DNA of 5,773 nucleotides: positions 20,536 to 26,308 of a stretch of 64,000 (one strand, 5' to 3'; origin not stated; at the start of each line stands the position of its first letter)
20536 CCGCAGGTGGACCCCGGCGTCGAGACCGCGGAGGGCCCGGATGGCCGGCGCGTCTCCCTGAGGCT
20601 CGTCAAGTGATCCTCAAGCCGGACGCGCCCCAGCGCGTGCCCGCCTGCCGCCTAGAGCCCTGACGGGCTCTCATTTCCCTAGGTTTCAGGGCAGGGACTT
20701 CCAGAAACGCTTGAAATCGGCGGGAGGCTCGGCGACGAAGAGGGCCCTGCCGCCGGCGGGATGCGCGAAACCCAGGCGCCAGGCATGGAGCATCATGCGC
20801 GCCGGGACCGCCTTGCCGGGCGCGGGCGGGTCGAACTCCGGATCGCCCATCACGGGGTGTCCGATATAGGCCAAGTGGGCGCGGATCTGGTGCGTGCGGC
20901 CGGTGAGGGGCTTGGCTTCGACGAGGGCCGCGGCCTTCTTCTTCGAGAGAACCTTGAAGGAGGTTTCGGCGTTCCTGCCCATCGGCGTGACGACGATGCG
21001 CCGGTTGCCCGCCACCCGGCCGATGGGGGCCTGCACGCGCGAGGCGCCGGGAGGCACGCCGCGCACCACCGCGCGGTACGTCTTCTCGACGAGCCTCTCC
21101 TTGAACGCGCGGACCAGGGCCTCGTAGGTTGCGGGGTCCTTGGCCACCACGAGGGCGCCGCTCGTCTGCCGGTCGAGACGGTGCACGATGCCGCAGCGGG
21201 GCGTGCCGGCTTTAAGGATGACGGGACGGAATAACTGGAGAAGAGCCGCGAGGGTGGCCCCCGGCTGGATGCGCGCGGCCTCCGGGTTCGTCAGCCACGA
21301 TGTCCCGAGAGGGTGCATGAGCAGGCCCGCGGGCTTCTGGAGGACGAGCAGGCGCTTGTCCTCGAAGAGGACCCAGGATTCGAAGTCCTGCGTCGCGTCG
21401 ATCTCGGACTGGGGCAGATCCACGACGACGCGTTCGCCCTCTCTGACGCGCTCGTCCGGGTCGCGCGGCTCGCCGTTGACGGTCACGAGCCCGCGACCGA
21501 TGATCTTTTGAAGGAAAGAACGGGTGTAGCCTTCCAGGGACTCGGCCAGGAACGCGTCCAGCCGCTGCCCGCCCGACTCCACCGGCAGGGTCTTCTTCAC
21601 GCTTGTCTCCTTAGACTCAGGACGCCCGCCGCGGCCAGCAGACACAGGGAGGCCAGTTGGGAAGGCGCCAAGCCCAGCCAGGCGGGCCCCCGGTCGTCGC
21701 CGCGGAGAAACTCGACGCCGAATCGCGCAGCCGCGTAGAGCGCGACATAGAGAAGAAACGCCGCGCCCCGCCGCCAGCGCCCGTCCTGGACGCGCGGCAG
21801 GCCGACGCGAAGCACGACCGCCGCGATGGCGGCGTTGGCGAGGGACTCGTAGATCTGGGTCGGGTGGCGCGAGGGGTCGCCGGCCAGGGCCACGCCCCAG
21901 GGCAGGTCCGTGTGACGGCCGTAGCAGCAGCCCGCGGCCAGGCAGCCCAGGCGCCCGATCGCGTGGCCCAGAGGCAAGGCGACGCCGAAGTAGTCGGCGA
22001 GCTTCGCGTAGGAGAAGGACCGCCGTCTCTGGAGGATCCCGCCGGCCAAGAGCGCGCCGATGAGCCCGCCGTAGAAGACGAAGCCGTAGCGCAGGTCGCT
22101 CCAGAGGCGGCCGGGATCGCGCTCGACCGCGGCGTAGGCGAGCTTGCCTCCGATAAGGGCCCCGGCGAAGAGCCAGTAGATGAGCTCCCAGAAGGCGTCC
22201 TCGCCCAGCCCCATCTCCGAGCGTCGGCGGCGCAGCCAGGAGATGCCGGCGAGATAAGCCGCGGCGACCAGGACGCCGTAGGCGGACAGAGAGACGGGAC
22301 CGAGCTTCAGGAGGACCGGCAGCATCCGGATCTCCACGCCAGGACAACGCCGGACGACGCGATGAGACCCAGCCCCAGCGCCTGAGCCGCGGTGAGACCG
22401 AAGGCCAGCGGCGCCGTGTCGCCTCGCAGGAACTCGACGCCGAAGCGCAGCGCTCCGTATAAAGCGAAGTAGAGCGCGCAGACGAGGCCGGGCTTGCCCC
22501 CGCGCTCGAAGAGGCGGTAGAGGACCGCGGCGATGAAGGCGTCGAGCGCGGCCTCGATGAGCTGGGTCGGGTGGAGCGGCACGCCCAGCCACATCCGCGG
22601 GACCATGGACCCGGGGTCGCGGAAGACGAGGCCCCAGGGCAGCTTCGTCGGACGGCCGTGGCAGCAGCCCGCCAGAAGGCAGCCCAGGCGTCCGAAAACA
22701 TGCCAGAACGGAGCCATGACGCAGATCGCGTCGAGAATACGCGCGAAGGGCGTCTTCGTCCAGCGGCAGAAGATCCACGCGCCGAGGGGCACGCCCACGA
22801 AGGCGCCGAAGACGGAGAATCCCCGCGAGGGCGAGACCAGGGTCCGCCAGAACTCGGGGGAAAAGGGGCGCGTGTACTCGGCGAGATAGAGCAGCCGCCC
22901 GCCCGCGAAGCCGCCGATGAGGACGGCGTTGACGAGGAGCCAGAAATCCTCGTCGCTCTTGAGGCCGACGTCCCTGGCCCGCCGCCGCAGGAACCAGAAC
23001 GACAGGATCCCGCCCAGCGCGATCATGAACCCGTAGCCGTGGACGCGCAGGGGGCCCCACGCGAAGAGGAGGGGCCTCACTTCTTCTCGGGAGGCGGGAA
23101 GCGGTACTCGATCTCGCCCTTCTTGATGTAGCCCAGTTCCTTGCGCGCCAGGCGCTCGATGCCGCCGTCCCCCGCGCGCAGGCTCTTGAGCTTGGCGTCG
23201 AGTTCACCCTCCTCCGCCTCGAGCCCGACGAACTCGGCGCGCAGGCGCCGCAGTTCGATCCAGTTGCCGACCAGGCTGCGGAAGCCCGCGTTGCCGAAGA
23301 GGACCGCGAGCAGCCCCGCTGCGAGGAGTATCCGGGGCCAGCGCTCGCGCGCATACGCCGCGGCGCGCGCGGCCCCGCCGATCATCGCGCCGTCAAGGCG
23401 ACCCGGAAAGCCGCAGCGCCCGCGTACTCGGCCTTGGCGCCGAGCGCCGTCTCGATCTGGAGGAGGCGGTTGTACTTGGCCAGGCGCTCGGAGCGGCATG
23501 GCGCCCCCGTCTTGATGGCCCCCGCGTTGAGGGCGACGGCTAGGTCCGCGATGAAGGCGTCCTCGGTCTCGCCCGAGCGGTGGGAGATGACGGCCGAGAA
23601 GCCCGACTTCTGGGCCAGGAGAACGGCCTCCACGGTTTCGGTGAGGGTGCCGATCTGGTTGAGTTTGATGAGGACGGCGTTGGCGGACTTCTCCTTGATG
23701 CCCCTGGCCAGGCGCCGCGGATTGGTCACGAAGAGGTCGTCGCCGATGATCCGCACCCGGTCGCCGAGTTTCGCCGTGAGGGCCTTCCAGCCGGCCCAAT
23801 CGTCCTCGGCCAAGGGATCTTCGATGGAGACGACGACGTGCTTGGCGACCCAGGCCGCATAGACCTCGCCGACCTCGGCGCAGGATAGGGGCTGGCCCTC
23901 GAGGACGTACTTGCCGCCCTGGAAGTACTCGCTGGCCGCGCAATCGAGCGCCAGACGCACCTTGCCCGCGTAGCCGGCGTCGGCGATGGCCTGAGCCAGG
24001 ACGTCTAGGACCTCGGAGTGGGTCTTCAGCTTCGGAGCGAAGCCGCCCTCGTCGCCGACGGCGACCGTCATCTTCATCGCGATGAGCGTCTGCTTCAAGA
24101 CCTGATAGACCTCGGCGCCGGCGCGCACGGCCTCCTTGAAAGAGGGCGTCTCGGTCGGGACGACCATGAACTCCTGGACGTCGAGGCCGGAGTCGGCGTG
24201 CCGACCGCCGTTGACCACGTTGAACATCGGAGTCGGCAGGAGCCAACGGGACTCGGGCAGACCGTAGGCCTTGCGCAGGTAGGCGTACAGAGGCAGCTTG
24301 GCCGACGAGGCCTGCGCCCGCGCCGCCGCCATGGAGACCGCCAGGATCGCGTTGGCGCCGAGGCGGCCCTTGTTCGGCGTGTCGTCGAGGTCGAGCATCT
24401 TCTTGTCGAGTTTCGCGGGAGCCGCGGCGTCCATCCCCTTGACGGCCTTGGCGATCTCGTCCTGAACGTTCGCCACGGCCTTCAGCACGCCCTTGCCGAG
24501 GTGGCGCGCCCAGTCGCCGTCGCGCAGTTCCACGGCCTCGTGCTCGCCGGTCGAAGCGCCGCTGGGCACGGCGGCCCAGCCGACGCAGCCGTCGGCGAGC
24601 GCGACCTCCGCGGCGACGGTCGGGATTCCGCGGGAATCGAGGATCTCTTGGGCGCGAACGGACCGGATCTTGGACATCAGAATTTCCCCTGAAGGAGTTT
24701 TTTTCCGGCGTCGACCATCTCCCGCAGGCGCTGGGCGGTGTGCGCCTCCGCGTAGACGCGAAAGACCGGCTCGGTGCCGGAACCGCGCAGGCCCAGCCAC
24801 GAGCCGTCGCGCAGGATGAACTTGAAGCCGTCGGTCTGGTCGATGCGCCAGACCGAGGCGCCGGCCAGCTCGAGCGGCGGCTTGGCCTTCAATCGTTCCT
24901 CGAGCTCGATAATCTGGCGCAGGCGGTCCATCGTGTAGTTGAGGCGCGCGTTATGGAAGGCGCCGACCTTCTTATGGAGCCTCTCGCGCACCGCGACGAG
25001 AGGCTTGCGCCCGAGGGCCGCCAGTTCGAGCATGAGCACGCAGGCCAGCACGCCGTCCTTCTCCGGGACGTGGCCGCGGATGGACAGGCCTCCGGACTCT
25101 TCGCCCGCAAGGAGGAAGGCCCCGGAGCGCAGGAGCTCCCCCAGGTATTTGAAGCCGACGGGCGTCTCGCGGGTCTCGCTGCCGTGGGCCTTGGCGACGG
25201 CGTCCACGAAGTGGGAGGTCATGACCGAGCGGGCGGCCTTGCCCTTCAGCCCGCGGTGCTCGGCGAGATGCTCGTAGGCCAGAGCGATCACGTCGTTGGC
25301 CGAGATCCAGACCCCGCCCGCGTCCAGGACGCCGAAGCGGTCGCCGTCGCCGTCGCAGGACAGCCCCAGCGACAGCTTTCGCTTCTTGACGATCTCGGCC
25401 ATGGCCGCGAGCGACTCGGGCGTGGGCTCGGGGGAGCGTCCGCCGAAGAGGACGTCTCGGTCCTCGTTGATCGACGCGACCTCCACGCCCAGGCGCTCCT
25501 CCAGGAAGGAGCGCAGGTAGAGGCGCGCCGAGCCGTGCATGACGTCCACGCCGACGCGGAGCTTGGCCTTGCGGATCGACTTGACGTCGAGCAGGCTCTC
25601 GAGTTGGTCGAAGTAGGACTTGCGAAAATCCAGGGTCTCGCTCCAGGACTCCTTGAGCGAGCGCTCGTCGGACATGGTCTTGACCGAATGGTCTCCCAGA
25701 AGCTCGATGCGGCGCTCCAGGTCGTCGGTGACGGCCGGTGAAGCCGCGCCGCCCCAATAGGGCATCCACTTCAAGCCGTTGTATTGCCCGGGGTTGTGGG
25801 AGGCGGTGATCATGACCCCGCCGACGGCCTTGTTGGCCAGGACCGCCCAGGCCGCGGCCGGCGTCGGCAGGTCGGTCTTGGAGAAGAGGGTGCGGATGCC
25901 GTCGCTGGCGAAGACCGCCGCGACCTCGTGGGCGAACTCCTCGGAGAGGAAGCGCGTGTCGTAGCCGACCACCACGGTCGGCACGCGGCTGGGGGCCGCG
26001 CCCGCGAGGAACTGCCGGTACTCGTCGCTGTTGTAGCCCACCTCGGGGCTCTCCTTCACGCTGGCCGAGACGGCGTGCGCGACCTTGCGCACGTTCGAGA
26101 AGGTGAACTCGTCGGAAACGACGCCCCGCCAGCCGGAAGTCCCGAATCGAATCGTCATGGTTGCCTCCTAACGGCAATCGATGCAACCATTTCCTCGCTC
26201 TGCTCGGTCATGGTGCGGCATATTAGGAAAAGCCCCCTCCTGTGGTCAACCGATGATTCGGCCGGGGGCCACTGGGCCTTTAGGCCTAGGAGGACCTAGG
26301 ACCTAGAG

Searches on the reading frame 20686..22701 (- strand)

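Call 18: search_protein_families(library=pfam, proteins=[window:20686-22701:-], max_evalue=0.00001)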
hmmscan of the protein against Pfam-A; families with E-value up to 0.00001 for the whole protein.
window:20686-22701:- (671 aa): 2 families
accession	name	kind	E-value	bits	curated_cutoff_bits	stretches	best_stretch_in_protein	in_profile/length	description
PF00849.27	PseudoU_synth_2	-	6.8e-31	108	26.8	1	451-611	2-151/152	RNA pseudouridylate synthase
PF01479.30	S4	-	4.2e-10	39.6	22.8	1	379-425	1-48/48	S4 domain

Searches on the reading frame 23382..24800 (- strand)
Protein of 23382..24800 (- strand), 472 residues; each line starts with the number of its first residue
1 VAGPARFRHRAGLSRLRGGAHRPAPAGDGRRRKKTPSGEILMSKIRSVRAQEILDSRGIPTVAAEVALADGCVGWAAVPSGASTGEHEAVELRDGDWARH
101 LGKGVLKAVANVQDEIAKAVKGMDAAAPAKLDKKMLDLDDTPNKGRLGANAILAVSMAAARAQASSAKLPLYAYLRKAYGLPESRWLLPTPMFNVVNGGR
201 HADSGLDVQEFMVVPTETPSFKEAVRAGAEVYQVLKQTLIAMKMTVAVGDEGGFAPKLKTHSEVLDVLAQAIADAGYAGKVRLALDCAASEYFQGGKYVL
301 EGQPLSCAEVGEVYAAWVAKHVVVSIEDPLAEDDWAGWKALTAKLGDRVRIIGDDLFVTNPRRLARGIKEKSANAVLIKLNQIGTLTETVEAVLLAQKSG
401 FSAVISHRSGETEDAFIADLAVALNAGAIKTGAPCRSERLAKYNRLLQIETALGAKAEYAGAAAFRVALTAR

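Call 18: search_protein_families(library=pfam, proteins=[window:23382-24800:-], max_evalue=0.00001)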
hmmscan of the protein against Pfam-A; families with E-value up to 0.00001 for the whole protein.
window:23382-24800:- (472 aa): 3 families
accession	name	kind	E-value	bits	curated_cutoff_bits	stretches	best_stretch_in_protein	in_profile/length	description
PF00113.28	Enolase_C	-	1.4e-116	389.4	21.5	1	187-465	3-293/296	Enolase, C-terminal TIM barrel domain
PF03952.21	Enolase_N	-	7.7e-53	178.6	35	1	45-175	1-131/131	Enolase, N-terminal domain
PF13378.12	MR_MLE_C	-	6.2e-07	29.8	29.4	1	315-425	65-172/219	Enolase C-terminal domain-like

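Call 54: find_homologous_proteins(query=window:23382-24668:-, max_evalue=1e-100)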
Query window:23382-24668:- (428 aa): 7998 proteins with E <= 1e-100 among 8000 candidates; the best 120 are listed.
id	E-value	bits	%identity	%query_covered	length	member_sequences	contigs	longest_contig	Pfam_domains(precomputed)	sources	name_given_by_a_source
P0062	4.0e-273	923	100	100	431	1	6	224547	PF03952.22,PF00113.29,PF07476.18,PF13378.13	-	-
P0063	1.1e-237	807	87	97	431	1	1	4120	PF03952.22,PF00113.29,PF13378.13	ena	-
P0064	1.2e-235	800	86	100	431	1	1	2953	PF03952.22,PF00113.29,PF13378.13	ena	-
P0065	2.9e-234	796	86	97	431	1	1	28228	PF03952.22,PF00113.29,PF13378.13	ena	-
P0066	9.0e-231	784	84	100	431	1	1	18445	PF03952.22,PF00113.29,PF07476.18,PF13378.13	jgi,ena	-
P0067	2.4e-230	783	85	97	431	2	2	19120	PF03952.22,PF00113.29,PF13378.13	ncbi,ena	ncbi:MAG: phosphopyruvate hydratase [Elusimicrobiota bacterium]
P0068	5.0e-227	772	83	100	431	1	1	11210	PF03952.22,PF00113.29,PF13378.13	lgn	-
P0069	1.9e-218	743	81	100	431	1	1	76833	PF03952.22,PF00113.29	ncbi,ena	-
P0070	4.1e-218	742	82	97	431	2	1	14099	PF03952.22,PF00113.29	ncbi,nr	ncbi:MAG: phosphopyruvate hydratase [Elusimicrobia bacterium]|nr:phosphopyruvate hydratase [Elusimic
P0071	1.1e-217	741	79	100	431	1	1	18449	PF03952.22,PF00113.29,PF13378.13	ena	-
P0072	1.1e-217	741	80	100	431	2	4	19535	PF03952.22,PF00113.29,PF13378.13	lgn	-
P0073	1.9e-217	740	79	100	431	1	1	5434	PF03952.22,PF00113.29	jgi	jgi:enolase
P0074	9.4e-217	738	80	100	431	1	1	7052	PF03952.22,PF00113.29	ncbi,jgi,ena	jgi:enolase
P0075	9.7e-217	738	79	100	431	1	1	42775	PF03952.22,PF00113.29,PF13378.13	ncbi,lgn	-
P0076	1.1e-216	738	80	100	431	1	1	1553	PF03952.22,PF00113.29,PF13378.13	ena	-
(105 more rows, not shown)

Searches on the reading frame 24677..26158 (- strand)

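Call 18: search_protein_families(library=pfam, proteins=[window:24677-26158:-], max_evalue=0.00001)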
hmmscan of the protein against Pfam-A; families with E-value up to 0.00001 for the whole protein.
window:24677-26158:- (493 aa): 4 families
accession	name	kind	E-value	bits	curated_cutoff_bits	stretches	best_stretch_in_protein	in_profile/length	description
PF02878.22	PGM_PMM_I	-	1.7e-34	118.9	22.5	1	4-152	3-132/138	Phosphoglucomutase/phosphomannomutase, alpha/beta/alpha domain I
PF02880.22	PGM_PMM_III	-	1.9e-24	86.4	20.7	1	288-393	3-110/115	Phosphoglucomutase/phosphomannomutase, alpha/beta/alpha domain III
PF02879.22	PGM_PMM_II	-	4.5e-24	85.4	29.3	1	181-282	2-103/103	Phosphoglucomutase/phosphomannomutase, alpha/beta/alpha domain II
PF00408.26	PGM_PMM_IV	-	2.3e-10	40.8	23.1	1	412-483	8-63/68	Phosphoglucomutase/phosphomannomutase, C-terminal domain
